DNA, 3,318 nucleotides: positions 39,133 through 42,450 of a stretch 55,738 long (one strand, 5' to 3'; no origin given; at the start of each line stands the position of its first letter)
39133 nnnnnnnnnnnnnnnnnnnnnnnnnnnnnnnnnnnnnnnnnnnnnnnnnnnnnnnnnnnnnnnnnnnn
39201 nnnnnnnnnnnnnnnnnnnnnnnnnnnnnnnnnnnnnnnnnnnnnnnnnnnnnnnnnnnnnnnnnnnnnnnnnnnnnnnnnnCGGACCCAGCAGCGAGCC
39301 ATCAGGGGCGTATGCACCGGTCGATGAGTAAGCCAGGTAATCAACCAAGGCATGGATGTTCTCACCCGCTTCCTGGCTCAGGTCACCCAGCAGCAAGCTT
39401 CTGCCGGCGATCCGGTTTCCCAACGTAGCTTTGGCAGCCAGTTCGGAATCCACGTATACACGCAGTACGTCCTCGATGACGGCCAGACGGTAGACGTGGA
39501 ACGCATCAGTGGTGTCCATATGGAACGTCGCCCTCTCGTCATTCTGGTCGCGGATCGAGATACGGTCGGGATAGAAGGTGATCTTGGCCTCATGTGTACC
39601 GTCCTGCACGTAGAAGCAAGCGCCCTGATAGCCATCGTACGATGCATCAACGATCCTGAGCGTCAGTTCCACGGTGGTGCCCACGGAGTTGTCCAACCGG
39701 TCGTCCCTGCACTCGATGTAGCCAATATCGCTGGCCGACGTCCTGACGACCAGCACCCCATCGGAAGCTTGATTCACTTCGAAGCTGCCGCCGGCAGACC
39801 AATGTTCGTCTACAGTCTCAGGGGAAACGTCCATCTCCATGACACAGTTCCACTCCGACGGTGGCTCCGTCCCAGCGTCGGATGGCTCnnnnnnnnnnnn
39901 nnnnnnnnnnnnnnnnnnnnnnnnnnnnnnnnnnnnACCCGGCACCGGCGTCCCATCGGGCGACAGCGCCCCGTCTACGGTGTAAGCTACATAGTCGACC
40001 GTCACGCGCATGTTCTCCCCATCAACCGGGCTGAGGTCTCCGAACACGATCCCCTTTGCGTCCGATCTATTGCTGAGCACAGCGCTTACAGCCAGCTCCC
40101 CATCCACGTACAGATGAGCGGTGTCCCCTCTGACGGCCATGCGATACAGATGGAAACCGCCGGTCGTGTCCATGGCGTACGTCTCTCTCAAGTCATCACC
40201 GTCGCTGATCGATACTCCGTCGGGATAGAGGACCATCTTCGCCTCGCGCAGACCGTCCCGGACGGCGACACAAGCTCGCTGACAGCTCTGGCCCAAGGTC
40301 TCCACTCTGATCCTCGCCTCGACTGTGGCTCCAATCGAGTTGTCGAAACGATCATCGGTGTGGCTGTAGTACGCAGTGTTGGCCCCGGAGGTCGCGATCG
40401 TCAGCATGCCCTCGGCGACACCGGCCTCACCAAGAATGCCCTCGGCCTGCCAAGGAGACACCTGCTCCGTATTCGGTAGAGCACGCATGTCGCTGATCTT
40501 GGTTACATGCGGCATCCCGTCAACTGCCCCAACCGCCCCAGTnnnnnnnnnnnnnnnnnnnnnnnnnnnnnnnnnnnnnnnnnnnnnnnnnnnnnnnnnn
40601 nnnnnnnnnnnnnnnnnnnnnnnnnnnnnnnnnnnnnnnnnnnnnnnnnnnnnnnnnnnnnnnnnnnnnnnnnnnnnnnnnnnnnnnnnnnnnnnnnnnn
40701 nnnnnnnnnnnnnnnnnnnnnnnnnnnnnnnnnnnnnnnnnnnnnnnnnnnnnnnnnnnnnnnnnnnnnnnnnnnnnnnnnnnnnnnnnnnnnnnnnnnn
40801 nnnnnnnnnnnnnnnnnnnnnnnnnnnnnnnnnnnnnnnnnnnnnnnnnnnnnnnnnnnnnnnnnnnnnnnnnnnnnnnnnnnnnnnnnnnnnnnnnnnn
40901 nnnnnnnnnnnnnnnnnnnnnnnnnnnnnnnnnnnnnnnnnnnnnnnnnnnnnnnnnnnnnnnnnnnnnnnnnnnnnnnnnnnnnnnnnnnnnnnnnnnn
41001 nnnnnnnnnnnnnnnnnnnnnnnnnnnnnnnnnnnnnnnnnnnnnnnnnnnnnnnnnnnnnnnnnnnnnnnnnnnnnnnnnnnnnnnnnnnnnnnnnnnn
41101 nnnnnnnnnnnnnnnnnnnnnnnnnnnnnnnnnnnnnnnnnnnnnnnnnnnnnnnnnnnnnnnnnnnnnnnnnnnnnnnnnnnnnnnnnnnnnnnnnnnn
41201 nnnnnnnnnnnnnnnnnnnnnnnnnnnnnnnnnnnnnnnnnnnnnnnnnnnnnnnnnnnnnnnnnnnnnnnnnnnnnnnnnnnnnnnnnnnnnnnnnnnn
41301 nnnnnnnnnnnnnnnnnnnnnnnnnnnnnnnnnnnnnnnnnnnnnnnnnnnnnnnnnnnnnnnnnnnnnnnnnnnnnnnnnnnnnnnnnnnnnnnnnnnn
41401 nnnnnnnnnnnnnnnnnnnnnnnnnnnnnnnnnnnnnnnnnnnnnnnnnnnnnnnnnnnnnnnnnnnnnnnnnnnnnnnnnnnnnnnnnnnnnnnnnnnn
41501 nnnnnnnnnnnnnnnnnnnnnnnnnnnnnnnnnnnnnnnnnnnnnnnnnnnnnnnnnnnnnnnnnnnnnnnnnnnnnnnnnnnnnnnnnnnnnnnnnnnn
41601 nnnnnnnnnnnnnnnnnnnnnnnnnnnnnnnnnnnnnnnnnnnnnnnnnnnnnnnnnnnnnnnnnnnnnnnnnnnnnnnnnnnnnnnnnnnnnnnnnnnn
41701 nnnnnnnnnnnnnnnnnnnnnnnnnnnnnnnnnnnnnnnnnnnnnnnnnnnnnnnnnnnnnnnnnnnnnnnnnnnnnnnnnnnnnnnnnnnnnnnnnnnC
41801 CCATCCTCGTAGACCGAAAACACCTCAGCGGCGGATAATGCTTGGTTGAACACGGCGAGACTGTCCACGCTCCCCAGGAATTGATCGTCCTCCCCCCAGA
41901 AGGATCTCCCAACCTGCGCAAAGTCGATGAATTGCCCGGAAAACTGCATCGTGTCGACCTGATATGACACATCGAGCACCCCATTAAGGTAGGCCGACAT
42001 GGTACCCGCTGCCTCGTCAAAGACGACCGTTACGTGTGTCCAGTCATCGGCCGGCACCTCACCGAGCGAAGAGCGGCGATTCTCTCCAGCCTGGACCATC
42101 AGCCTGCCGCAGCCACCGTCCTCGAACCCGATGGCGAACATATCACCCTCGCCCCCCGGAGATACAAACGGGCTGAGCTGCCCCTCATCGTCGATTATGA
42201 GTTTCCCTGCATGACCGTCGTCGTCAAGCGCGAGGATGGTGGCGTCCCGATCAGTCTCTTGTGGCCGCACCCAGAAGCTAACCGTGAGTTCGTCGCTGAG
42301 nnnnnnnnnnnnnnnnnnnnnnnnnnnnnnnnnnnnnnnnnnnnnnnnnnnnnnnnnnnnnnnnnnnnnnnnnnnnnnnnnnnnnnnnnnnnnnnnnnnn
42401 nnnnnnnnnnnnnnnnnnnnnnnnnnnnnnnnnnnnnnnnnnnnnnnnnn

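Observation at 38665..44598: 1977-aa GT-C fused to LamG plus five tandem lectin-like repeats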

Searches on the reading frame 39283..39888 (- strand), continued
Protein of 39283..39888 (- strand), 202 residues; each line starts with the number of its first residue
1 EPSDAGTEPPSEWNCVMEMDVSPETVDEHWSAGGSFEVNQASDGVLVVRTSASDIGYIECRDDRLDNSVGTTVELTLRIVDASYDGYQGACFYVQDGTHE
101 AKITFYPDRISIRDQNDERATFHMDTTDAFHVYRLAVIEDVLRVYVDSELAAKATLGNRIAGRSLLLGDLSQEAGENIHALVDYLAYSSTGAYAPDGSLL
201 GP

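Call 78: find_related_loci(query=A4, collection=metagenome_contigs, flank=10000)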
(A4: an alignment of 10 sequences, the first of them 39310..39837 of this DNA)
Query A4 (176 aa) in metagenome_contigs; peptide patterns used: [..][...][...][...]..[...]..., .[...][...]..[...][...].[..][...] (x = any residue, [..] = any of these).
126 stretches matched a pattern; 18 encode a relative of the query (tblastn E <= 1e-3); 18 distinct loci.
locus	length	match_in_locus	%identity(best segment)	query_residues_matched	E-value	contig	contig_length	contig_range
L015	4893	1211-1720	50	1-176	5e-58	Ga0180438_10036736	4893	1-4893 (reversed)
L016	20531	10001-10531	44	1-175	7e-46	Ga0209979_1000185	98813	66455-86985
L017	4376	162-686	42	2-175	1e-44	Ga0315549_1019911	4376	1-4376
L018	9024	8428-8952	41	1-175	3e-41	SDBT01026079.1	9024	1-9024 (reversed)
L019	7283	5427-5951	40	2-175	3e-40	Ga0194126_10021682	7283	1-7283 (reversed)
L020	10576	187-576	49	46-175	2e-37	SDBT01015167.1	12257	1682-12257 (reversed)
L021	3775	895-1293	35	4-138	2e-13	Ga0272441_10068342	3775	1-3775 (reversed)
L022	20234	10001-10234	33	53-138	3e-9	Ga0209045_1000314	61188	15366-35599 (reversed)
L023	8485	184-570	27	50-170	2e-8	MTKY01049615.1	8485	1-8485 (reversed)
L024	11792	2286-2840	26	1-176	4e-7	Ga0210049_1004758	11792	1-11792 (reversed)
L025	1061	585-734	40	91-138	3e-7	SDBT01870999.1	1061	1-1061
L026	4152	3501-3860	26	11-133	6e-7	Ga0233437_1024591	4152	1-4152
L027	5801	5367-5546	35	72-134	1e-6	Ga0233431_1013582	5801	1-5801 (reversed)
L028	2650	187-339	41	107-154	2e-6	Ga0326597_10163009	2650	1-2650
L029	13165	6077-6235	39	77-133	5e-6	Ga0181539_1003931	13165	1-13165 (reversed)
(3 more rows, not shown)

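Call 88: search_protein_families(library=pfam, proteins=[L016:66-944:+, L016:941-1870:+, L016:1875-3374:+, L016:3449-4120:+, L016:4145-4846:+, L016:12257-13693:+, L016:13905-14990:+, L016:15023-15763:+, L016:15795-16481:+, L019:5100-5420:+], max_evalue=0.001)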
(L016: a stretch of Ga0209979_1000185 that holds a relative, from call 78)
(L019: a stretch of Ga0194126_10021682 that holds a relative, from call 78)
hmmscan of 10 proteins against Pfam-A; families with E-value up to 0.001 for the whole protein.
L016:66-944:+ (292 aa): 3 families
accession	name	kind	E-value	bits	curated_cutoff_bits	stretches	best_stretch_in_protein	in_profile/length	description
PF00456.26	Transketolase_N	-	2.6e-40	138.9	22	1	32-288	7-273/334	Transketolase, thiamine diphosphate binding domain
PF13292.11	DXP_synthase_N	-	1.6e-07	31.3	21.2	1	137-197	112-171/274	1-deoxy-D-xylulose-5-phosphate synthase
PF00676.26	E1_dh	-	7.3e-06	25.6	22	1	134-194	99-158/300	Dehydrogenase E1 component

L016:941-1870:+ (309 aa): 3 families
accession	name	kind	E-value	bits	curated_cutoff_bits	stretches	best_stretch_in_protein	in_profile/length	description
PF02779.29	Transket_pyr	-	2.4e-29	102.6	27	1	9-159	13-170/174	Transketolase, pyrimidine binding domain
PF02780.25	Transketolase_C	-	4.9e-24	85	25.9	1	177-280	4-109/124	Transketolase, C-terminal domain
PF17147.9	PFOR_II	-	5.4e-05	23.9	27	1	184-259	2-77/102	Pyruvate:ferredoxin oxidoreductase core domain II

L016:1875-3374:+ (499 aa): 2 families
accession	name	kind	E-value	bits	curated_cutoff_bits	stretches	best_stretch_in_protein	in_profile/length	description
PF04055.27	Radical_SAM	-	5.3e-20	72.7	29.5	1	177-342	4-164/166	Radical SAM superfamily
PF02310.24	B12-binding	-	3.9e-18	65.9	32.1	1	8-116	7-120/121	B12 binding domain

L016:3449-4120:+ (223 aa): 1 family
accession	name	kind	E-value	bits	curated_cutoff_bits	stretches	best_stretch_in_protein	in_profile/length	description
PF01966.28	HD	-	2.6e-11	44.3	22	1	30-124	2-114/116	HD domain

L016:4145-4846:+ (233 aa): 1 family
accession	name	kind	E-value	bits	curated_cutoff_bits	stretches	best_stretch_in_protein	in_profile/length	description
PF01966.28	HD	-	1.9e-13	51.1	22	1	31-139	3-114/116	HD domain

L016:12257-13693:+ (478 aa): 2 families
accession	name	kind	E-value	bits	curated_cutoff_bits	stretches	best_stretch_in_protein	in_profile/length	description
PF04055.27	Radical_SAM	-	5.1e-23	82.5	29.5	1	211-372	3-166/166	Radical SAM superfamily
PF02310.24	B12-binding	-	7.5e-21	74.6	32.1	1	32-146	8-120/121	B12 binding domain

L016:13905-14990:+ (361 aa): 2 families
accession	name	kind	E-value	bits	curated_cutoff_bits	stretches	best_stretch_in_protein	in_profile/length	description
PF00754.31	F5_F8_type_C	-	1.2e-11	45.3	28.2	2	61-139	1-78/127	F5/8 type C domain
PF22633.2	F5_F8_type_C_2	-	8e-10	39.6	27.8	0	243-301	11-64/91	NedA-like, galactose-binding domain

L016:15023-15763:+ (246 aa): 1 family
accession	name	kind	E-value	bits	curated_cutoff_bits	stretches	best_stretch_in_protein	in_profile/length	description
PF09359.15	VTC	-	6.2e-22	78.7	23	1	34-233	20-233/235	VTC domain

L016:15795-16481:+ (228 aa): 1 family
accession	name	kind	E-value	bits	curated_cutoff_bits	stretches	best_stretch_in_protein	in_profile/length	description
PF16316.10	DUF4956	-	2.7e-12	47.2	30.6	1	39-197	3-167/169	Domain of unknown function (DUF4956)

L019:5100-5420:+ (107 aa): 0 families

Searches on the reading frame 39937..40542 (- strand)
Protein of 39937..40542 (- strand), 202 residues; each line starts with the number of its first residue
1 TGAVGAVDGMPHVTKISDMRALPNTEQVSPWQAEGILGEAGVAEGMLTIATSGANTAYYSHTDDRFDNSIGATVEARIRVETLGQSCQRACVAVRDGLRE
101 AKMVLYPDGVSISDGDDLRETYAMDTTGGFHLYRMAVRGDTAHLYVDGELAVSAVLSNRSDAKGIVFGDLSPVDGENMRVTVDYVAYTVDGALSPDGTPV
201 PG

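Call 10: search_protein_families(library=pfam, proteins=[window:39937-40542:-], max_evalue=10)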
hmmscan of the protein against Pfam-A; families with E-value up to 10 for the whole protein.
window:39937-40542:- (202 aa): 2 families
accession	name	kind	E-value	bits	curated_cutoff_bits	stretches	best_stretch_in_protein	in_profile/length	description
PF13385.13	Laminin_G_3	-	0.0014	19.2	27.6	1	55-161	3-112/151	Concanavalin A-like lectin/glucanases superfamily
PF23961.1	Phage_tail_terminator_9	-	0.16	12.1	27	1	54-119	43-110/153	Phage neck terminator protein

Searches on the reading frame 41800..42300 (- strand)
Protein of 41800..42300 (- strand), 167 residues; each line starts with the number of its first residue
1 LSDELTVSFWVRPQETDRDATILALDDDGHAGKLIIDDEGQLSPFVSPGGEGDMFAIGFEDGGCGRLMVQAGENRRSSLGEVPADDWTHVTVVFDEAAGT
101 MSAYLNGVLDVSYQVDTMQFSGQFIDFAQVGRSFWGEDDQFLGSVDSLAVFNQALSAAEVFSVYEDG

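Call 10: search_protein_families(library=pfam, proteins=[window:41800-42300:-], max_evalue=10)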
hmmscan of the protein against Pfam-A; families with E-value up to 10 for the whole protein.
window:41800-42300:- (167 aa): 2 families
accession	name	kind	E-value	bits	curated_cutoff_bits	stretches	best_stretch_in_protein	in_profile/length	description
PF13385.13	Laminin_G_3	-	5.1e-24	85.6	27.6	1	3-160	17-150/151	Concanavalin A-like lectin/glucanases superfamily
PF02973.23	Sialidase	-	0.0016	18.4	26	1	90-162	108-183/189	Sialidase, N-terminal domain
